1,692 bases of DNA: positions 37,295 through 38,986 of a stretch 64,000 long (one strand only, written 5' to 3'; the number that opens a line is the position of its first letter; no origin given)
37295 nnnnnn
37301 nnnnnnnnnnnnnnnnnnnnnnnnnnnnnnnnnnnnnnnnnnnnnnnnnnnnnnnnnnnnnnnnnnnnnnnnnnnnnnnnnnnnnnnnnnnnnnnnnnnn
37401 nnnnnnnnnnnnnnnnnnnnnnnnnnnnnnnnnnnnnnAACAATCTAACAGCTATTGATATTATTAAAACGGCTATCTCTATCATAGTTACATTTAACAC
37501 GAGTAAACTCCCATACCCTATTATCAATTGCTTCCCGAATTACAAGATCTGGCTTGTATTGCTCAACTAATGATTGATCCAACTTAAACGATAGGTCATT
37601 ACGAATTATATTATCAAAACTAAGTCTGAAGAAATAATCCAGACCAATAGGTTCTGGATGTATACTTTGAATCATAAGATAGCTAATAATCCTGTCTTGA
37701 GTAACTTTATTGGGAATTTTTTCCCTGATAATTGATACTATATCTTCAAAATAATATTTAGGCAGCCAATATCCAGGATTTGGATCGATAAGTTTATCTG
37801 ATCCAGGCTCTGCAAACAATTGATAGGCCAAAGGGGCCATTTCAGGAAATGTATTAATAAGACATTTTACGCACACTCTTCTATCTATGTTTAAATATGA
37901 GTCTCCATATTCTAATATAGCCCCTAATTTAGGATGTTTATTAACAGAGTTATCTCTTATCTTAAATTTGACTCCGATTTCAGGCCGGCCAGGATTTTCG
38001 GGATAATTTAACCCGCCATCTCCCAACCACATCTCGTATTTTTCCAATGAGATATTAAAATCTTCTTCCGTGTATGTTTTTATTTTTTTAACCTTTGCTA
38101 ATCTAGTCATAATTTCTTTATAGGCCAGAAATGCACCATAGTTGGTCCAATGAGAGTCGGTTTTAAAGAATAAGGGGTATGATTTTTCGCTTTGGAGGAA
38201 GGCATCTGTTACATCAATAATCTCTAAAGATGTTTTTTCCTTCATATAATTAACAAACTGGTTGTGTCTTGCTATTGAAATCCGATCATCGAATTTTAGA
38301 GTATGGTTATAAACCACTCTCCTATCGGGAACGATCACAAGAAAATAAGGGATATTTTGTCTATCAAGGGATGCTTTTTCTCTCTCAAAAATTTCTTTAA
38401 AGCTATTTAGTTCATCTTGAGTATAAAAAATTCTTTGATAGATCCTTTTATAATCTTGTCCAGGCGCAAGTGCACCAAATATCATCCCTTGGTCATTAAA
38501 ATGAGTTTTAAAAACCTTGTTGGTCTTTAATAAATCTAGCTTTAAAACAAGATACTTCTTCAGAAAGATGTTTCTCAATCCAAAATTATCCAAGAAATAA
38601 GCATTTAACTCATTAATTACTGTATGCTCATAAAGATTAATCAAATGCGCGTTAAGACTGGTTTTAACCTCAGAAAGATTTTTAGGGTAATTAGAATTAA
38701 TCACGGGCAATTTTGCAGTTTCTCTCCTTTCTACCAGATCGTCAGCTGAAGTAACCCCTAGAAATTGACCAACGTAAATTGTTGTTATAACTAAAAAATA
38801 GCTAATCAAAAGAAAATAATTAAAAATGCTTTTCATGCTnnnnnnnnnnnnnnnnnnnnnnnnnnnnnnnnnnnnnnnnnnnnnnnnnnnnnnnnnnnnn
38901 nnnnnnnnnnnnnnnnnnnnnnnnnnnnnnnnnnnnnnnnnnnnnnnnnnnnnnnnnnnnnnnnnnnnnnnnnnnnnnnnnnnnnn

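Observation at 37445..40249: MBOAT plus DHHW-motif partner (AlgI/AlgJ- or DltB/DltD-like) embedded between GT-C genes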

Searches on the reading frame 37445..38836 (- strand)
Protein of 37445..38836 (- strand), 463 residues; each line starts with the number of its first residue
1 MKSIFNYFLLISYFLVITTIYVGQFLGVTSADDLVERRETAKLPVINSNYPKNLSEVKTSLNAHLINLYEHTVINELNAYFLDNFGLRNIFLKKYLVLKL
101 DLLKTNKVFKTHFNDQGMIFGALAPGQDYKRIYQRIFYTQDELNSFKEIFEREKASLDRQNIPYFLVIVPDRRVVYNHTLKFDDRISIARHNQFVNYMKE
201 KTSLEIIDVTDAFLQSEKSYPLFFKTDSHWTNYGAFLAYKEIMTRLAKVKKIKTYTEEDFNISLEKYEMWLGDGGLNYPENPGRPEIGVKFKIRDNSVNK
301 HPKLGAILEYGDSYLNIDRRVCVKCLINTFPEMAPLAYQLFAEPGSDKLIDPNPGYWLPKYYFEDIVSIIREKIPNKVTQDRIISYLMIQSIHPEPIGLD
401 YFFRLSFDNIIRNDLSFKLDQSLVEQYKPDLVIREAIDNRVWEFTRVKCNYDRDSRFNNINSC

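Call 4: search_protein_families(library=pfam, proteins=[window:37445-38836:-], max_evalue=0.01)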
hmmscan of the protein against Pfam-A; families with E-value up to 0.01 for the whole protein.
window:37445-38836:- (463 aa): 2 families
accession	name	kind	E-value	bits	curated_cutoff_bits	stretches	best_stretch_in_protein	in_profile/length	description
PF16822.11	ALGX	-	6.2e-16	59.3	26.5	1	147-262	29-146/268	SGNH hydrolase-like domain, acetyltransferase AlgX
PF14286.12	DHHW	-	2.6e-06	27.4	25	1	194-262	206-276/385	DHHW protein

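Call 5: search_protein_families(library=ncbifam, proteins=[window:37445-38836:-], max_evalue=0.01)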
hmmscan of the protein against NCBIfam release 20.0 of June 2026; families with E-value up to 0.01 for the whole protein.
window:37445-38836:- (463 aa): 0 families

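Call 11: find_homologous_proteins(query=window:37445-38836:-)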
Query window:37445-38836:- (463 aa): 18 proteins with E <= 0.001 among 4522 candidates.
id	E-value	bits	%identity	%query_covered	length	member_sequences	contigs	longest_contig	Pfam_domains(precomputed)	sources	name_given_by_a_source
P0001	0.0e+0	1054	100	100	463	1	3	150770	PF16822.12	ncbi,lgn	-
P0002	6.1e-234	795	75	100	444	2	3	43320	PF14286.13,PF16822.12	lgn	-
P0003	3.7e-164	565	53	99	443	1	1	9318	PF14286.13,PF16822.12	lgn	-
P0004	8.9e-150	518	51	100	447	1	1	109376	PF16822.12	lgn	-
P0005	1.4e-119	418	46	99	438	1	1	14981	PF16822.12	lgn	-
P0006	7.6e-106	373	42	99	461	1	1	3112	PF16822.12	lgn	-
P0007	5.3e-67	245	36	90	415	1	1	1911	PF16822.12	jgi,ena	-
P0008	7.3e-64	234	35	90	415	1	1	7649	PF16822.12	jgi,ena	-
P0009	1.9e-49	187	29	94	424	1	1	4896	PF14286.13,PF16822.12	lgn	-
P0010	6.8e-42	162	28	97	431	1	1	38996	PF16822.12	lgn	-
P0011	1.8e-40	157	29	79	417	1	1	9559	PF16822.12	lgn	-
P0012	1.0e-16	79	34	27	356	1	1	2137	PF16822.12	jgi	jgi:alginate O-acetyltransferase complex protein AlgJ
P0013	4.2e-11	61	28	38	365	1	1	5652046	PF16822.12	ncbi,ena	-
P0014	5.8e-10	57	28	37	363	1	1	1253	PF16822.12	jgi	-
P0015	9.9e-10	56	24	52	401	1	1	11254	PF16822.12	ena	-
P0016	6.3e-5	40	33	24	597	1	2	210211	PF14286.13,PF16822.12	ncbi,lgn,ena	-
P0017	8.7e-5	40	27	43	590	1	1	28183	PF16822.12,PF17936.8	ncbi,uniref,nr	ncbi:hypothetical protein IAI10_22200 [Clostridium sp. 19966]|uniref:alginate O-acetyltransferase Al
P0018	2.9e-4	38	31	24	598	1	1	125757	PF14286.13,PF16822.12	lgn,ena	-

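Call 12: search_solved_structures(query=window:37445-38836:-, max_evalue=1, show_alignments=2)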
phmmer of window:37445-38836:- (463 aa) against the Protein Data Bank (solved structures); distinct sequences matched with E-value up to 1: 5.
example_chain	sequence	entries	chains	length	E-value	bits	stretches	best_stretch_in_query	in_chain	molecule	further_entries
5v8e_A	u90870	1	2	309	0.00015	24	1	156-251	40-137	Bacillus cereus PatB1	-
5v8d_A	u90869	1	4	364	0.00018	23.7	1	156-251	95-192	Bacillus cereus PatB1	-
5gpd_A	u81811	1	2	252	0.0052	18.9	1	8-141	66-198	Sterol regulatory element-binding protein 1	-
5grs_E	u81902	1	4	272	0.0062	18.7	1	8-141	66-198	Sterol regulatory element-binding protein 1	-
4o8v_A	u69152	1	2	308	0.33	13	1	157-243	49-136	Alginate biosynthesis protein AlgJ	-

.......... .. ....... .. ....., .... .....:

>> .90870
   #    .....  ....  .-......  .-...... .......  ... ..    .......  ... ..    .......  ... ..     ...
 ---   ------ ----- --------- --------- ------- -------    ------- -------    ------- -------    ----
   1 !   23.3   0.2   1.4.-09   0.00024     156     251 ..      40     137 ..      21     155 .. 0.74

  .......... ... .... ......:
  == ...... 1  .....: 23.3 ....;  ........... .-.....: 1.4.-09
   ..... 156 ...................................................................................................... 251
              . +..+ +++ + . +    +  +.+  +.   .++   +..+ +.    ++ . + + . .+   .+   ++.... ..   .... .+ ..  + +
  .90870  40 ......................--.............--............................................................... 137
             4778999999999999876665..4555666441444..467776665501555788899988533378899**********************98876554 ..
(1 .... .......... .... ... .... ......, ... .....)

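Call 15: find_encoding_contigs(protein=P0001, flank=10000, max_places=3)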
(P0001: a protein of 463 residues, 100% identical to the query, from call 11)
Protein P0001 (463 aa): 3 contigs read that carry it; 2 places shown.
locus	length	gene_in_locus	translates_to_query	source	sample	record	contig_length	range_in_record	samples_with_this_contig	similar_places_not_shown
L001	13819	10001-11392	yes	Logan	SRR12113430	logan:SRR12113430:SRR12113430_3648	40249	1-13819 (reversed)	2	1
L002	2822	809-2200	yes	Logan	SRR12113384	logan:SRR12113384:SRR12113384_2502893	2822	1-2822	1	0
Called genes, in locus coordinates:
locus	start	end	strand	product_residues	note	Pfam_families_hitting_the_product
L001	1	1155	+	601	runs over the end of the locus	PF02543:Carbam_trans_N, PF16861:Carbam_trans_C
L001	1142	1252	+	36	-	-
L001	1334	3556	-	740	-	-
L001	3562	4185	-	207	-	PF07021:MetW (weak), PF13489:Methyltransf_23, PF13847:Methyltransf_31, PF08241:Methyltransf_11, PF08242:Methyltransf_12, PF13649:Methyltransf_25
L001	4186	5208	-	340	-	PF00535:Glycos_transf_2, PF10111:Glyco_tranf_2_2, PF13641:Glyco_tranf_2_3, PF13632:Glyco_trans_2_3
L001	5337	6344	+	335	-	PF01073:3Beta_HSD, PF01370:Epimerase, PF02719:Polysacc_synt_2, PF04321:RmlD_sub_bind, PF07993:NAD_binding_4 (faint), PF13460:NAD_binding_10 (weak), PF16363:GDP_Man_Dehyd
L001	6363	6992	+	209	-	PF13489:Methyltransf_23, PF13847:Methyltransf_31, PF08241:Methyltransf_11, PF08242:Methyltransf_12 (weak), PF13649:Methyltransf_25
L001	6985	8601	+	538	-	-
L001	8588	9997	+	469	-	PF03062:MBOAT, PF13813:MBOAT_2 (weak)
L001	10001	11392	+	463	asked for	PF16822:ALGX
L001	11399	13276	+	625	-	-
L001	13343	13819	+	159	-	?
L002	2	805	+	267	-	?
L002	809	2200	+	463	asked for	PF16822:ALGX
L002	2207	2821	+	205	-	?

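Call 17: find_related_loci(query=A1, collection=genome_contigs, flank=10000)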
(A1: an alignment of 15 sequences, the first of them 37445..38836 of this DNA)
Query A1 (463 aa) in genome_contigs; peptide patterns used: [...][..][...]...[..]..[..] (x = any residue, [..] = any of these).
599 stretches matched a pattern (row limit reached: there are more); 431 encode a relative of the query (tblastn E <= 1e-3); the best 80 are kept; 79 distinct loci.
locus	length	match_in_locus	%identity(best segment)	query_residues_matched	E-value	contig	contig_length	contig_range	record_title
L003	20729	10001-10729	27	9-266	9e-25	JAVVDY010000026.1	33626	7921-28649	MAG: Desulfuromonadales bacterium isolate TamC13-07 NODE_1051_length_33626_cov_26.512049, whole genome shotgun sequence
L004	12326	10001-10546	32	83-263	4e-24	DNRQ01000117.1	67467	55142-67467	MAG TPA_asm: Geobacter sp. isolate UBA9976 contig_3314, whole genome shotgun sequence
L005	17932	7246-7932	31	6-243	8e-23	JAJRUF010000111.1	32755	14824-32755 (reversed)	MAG: Gammaproteobacteria bacterium isolate Dive96_bin10.159 k141_1426177, whole genome shotgun sequence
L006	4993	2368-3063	30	6-246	7e-22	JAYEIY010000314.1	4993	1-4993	MAG: Verrucomicrobiota bacterium isolate MAG179 MAG179_314, whole genome shotgun sequence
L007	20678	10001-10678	27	5-247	2e-20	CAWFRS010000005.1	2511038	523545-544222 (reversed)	MAG: uncultured Planctomycetota bacterium isolate MFD09671.bin.2.141 genome assembly, contig: contig_11883, whole genome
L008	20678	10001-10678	26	4-246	5e-20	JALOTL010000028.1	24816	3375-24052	MAG: Spirochaetes bacterium isolate Prado232 scaffold_1973, whole genome shotgun sequence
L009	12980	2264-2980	27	9-262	7e-20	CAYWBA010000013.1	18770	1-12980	MAG TPA_asm: uncultured Planctomycetota bacterium isolate binchicken_co89_671 genome assembly, contig: NODE_5232_length_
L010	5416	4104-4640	27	75-248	6e-20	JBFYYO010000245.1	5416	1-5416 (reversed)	MAG: Syntrophobacterales bacterium isolate PPR_0410 scaffold_7988, whole genome shotgun sequence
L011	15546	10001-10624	26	22-246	7e-20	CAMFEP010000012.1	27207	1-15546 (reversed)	MAG: Kiritimatiellales bacterium isolate AH-24oct19-233 genome assembly, contig: AH-24oct19-C3723, whole genome shotgun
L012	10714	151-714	28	81-266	1e-19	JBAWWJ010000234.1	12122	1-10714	MAG: Planctomycetota bacterium isolate ELA034 MAG034_234, whole genome shotgun sequence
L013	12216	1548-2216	26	8-246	3e-19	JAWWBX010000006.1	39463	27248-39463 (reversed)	MAG: Saprospiraceae bacterium isolate HN16.bin.22 k141_1741711_length_39463_cov_11.8582, whole genome shotgun sequence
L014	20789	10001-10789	27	6-267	3e-19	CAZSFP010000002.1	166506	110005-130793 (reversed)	MAG TPA_asm: uncultured Candidatus Saccharibacteria bacterium isolate SRP342105_co1_388 genome assembly, contig: NODE_98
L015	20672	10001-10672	26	6-248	1e-18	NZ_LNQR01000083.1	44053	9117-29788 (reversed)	Candidatus Magnetominusculus xianensis strain HCH-1 contig083, whole genome shotgun sequence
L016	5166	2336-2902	29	75-263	1e-18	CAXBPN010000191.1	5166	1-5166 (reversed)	MAG TPA_asm: uncultured Flavobacteriales bacterium isolate ERR2762188_binner13_Refined_26 genome assembly, contig: ERZ34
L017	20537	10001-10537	26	75-247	2e-18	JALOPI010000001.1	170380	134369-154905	MAG: Syntrophobacteraceae bacterium isolate Prado125 scaffold_15, whole genome shotgun sequence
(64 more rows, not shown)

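Call 28: find_encoding_contigs(protein=P0004, flank=10000, max_places=2)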
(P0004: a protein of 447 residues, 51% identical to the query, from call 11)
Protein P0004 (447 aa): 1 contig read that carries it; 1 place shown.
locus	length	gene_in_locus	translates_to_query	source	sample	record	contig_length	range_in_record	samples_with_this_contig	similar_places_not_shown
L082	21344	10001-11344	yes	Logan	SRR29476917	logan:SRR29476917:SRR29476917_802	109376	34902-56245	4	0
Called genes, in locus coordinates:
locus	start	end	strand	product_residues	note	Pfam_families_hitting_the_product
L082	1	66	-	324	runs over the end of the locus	PF01073:3Beta_HSD, PF01370:Epimerase, PF02719:Polysacc_synt_2, PF04321:RmlD_sub_bind, PF16363:GDP_Man_Dehyd, PF13460:NAD_binding_10 (weak), PF07993:NAD_binding_4 (weak)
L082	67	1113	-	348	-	PF00535:Glycos_transf_2, PF10111:Glyco_tranf_2_2 (weak), PF13641:Glyco_tranf_2_3 (weak), PF13704:Glyco_tranf_2_4 (faint)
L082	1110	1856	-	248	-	PF00551:Formyl_trans_N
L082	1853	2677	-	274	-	PF01522:Polysacc_deac_1, PF10096:DUF2334 (weak)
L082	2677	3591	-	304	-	PF00551:Formyl_trans_N, PF02911:Formyl_trans_C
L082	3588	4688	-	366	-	PF02350:Epimerase_2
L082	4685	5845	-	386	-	PF00534:Glycos_transf_1, PF13692:Glyco_trans_1_4, PF26337:Gtf3_C (weak)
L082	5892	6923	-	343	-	PF01757:Acyl_transf_3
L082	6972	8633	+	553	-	PF00795:CN_hydrolase, PF02540:NAD_synthase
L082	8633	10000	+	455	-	PF03062:MBOAT, PF13813:MBOAT_2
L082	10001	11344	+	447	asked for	PF16822:ALGX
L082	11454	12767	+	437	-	PF01210:NAD_Gly3P_dh_N (weak), PF02826:2-Hacid_dh_C (faint), PF03446:NAD_binding_2 (weak), PF03721:UDPG_MGDP_dh_N, PF00984:UDPG_MGDP_dh, PF03720:UDPG_MGDP_dh_C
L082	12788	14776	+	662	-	PF11847:GT-C_AftD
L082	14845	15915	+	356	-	PF01073:3Beta_HSD, PF01370:Epimerase, PF02719:Polysacc_synt_2 (weak), PF05368:NmrA (weak), PF13460:NAD_binding_10, PF16363:GDP_Man_Dehyd, PF07993:NAD_binding_4 (weak)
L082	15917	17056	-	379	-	PF13439:Glyco_transf_4, PF13579:Glyco_trans_4_4, PF20706:GT4-conflict (weak), PF00534:Glycos_transf_1, PF13692:Glyco_trans_1_4, PF13524:Glyco_trans_1_2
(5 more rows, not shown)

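Call 29: find_encoding_contigs(protein=P0010, flank=10000, max_places=2)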
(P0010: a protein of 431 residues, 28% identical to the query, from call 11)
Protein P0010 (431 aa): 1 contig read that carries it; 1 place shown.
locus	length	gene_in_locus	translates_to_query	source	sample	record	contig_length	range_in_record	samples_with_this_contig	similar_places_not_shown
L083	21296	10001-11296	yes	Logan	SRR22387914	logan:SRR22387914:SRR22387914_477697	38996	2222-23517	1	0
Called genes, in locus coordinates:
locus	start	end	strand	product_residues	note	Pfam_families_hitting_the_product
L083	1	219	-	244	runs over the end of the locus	PF01209:Ubie_methyltran (weak), PF05148:Methyltransf_8 (weak), PF13489:Methyltransf_23, PF13847:Methyltransf_31, PF08241:Methyltransf_11, PF08242:Methyltransf_12, PF13649:Methyltransf_25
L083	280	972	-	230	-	PF00106:adh_short, PF13561:adh_short_C2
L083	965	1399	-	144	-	PF01575:MaoC_dehydratas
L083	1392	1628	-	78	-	PF00550:PP-binding (weak)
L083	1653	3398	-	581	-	PF21211:FkbH_N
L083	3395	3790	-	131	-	PF01648:ACPS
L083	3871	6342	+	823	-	-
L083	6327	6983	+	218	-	PF01209:Ubie_methyltran (weak), PF08003:Methyltransf_9 (weak), PF03141:Methyltransf_29 (weak), PF13489:Methyltransf_23, PF13649:Methyltransf_25, PF13847:Methyltransf_31, PF08241:Methyltransf_11, PF08242:Methyltransf_12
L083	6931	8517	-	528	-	-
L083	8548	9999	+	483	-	PF03062:MBOAT, PF13813:MBOAT_2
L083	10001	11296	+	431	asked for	PF16822:ALGX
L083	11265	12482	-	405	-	PF00534:Glycos_transf_1, PF13692:Glyco_trans_1_4, PF13524:Glyco_trans_1_2 (weak)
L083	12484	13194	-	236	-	PF05711:TylF, PF13578:Methyltransf_24 (weak)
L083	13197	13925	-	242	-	PF00551:Formyl_trans_N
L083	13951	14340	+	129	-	-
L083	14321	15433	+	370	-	PF00155:Aminotran_1_2 (weak), PF01041:DegT_DnrJ_EryC1, PF00266:Aminotran_5 (weak)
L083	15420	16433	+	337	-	PF01408:GFO_IDH_MocA, PF02894:GFO_IDH_MocA_C (weak), PF22725:GFO_IDH_MocA_C3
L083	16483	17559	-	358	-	PF00535:Glycos_transf_2, PF13641:Glyco_tranf_2_3 (weak)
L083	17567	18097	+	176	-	PF00132:Hexapep, PF14602:Hexapep_2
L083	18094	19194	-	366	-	PF02350:Epimerase_2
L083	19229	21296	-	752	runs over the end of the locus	-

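Call 30: predict_structure(alignment_id=A1)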
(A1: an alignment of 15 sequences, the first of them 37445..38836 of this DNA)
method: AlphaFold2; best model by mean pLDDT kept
length: 463 residues; sequences in the alignment: 15
mean_pLDDT: 78.0   pTM: 0.73
mean pLDDT of the five models: 78.0, 77.4, 74.6, 74.0, 72.9
residues with pLDDT >= 90: 202; 70-90: 102; 50-70: 107; < 50: 52
segments of 3 or more residues with pLDDT < 50: 27-39, 87-90, 92-94, 104-108, 123-132, 279-281, 346-352
pLDDT, mean of each block of 10 residues (from residue 1): 63 67 51 39 56 53 53 62 52 50 49 67 47 69 96 97 96 84 79 96 96 94 83 96 96 95 86 60 73 93 95 82 91 94 60 73 91 93 84 83 94 91 95 92 91 83 72
secondary structure, 60 per line:
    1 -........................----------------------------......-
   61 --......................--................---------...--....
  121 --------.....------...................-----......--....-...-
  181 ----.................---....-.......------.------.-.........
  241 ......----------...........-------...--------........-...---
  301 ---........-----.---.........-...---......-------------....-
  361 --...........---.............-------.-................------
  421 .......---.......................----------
elements in order: H2-25 H54-59 H63-84 H87-102 E112-114 E117-120 H129-133 H140-158 E164-169 H172-175 H185-201 E205-208 H210-216 H232-246 E260-267 E286-293 E304-311 H323-329 H337-340 E356-359 H363-373 H377-389 H399-406 E407-414 H421-427 E431-437 H438-453

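Call 34: fold_search(model_id=the predicted structure, library=pdb)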
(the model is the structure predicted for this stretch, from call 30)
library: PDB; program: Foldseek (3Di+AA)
matches with E <= 10: 361; with E <= 0.001: 10
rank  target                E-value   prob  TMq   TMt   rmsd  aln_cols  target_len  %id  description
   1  4o8v_B                9.4e-10  1.00  0.34  0.54   9.4       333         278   12  O-Acetyltransferase Domain of Pseudomonas putida AlgJ (released 2014-10-01)
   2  4o8v_A                6.3e-09  1.00  0.36  0.57   7.2       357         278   12  O-Acetyltransferase Domain of Pseudomonas putida AlgJ (released 2014-10-01)
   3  4nzk                  1.5e-07  1.00  0.36  0.54   7.5       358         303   11  Crystal structure of a DHHW family protein (EUBSIR_00411) from Eubacterium siraeum DSM 15702 at 1.49 A resolution (released 2014-01-15)
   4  5v8d_A                2.0e-07  1.00  0.32  0.48  11.3       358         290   13  Structure of Bacillus cereus PatB1 with sulfonyl adduct (released 2017-10-18)
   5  5v8d_B                2.5e-07  1.00  0.33  0.49  10.8       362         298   12  Structure of Bacillus cereus PatB1 with sulfonyl adduct (released 2017-10-18)
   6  5v8d_C                3.5e-07  1.00  0.33  0.49   9.8       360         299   12  Structure of Bacillus cereus PatB1 with sulfonyl adduct (released 2017-10-18)
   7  5v8d_D                5.0e-07  1.00  0.36  0.53   8.2       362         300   13  Structure of Bacillus cereus PatB1 with sulfonyl adduct (released 2017-10-18)
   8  4knc_B                5.7e-07  1.00  0.32  0.35  10.1       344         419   12  Structural and functional characterization of Pseudomonas aeruginosa AlgX (released 2013-06-26)
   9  4knc_A                1.2e-06  1.00  0.33  0.37   9.9       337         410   12  Structural and functional characterization of Pseudomonas aeruginosa AlgX (released 2013-06-26)
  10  7ula_A                1.6e-06  1.00  0.35  0.37   7.0       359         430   11  Structure of the Pseudomonas putida AlgKX modification and secretion complex (released 2022-12-14)
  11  3nme_A                1.9e-01  0.03  0.09  0.13  22.7       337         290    8  Structure of a plant phosphatase (released 2010-08-11)
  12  8dba_J                3.5e-01  0.02  0.08  0.07  19.9       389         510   10  Crystal structure of dodecameric KaiC (released 2023-03-22)
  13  3sqw_A                4.2e-01  0.03  0.12  0.11  20.8       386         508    9  Structure of Mss116p (NTE deletion) bound to ssRNA and AMP-PNP (released 2011-10-12)
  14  7v2l_W                5.3e-01  0.02  0.09  0.11  13.8       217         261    9  T.thermophilus 30S ribosome with KsgA, class K1k2 (released 2022-04-06)
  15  8srv_A                6.0e-01  0.02  0.11  0.15  18.6       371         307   10  Crystal structure of O-acetyl-L-serine sulfhydrylase A (CysK) from Staphylococcus aureus NCTC 8325 complexed with a tr (released 2024-11-13)
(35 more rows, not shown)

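Call 69: find_encoding_contigs(protein=P0005, flank=8000, max_places=1)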
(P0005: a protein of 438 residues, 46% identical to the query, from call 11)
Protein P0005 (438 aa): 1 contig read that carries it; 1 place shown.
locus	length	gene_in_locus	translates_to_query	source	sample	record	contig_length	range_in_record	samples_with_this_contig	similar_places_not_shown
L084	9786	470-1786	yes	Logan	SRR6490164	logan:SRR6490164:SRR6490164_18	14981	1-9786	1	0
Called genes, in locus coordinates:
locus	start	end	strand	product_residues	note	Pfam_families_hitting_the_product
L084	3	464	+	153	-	?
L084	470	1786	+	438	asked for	PF16822:ALGX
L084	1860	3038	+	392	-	PF01041:DegT_DnrJ_EryC1, PF01053:Cys_Met_Meta_PP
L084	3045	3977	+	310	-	PF01370:Epimerase, PF04321:RmlD_sub_bind, PF16363:GDP_Man_Dehyd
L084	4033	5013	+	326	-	-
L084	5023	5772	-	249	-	PF00535:Glycos_transf_2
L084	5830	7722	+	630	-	-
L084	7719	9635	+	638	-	-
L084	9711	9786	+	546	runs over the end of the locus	PF00535:Glycos_transf_2, PF10111:Glyco_tranf_2_2 (weak), PF13641:Glyco_tranf_2_3, PF13489:Methyltransf_23, PF13847:Methyltransf_31, PF08241:Methyltransf_11, PF08242:Methyltransf_12, PF13649:Methyltransf_25, +7 more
